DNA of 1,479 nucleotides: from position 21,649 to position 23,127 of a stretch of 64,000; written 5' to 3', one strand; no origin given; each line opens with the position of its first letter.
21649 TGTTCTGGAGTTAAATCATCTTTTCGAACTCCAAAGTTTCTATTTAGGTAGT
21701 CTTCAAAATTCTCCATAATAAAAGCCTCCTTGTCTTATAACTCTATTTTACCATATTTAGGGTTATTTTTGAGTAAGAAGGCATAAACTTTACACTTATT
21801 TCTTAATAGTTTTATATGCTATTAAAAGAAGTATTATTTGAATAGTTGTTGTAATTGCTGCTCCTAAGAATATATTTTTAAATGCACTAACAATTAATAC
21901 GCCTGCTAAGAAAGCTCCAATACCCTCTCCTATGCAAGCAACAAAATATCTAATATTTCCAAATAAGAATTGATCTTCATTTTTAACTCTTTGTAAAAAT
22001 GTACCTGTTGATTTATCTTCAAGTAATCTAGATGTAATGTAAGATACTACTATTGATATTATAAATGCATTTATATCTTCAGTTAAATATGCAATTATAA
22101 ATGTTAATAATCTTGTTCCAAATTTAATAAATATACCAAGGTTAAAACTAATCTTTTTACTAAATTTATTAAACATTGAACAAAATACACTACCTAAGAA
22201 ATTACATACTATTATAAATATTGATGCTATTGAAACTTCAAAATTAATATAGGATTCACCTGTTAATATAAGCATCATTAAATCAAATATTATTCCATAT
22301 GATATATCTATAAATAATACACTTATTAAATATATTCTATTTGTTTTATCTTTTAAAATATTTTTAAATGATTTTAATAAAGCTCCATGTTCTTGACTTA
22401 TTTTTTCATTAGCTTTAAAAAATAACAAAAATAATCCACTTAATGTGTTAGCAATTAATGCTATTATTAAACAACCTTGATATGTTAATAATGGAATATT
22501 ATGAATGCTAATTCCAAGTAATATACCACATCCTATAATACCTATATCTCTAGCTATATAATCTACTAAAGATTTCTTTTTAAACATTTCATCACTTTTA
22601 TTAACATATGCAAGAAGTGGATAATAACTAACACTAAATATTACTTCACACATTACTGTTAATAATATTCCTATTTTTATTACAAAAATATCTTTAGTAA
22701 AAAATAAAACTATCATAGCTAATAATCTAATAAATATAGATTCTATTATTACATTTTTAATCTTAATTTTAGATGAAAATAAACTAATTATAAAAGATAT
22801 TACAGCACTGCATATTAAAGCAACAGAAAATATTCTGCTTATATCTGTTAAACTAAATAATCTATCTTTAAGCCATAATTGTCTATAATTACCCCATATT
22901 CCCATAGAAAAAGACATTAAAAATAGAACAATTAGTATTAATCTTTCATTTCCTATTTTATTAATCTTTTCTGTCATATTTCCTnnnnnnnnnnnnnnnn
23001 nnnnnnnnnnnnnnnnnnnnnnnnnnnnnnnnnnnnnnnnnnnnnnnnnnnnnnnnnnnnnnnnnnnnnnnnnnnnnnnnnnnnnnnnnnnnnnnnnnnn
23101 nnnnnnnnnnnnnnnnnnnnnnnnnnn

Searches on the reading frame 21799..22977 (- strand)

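Call 20: search_protein_families(library=pfam, proteins=[window:21799-22977:-], max_evalue=0.0001)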
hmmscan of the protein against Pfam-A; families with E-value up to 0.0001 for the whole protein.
window:21799-22977:- (393 aa): 1 family
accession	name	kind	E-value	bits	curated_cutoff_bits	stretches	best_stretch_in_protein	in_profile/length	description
PF07690.21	MFS_1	-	2.4e-06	27.1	33.4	0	15-312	2-301/347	Major Facilitator Superfamily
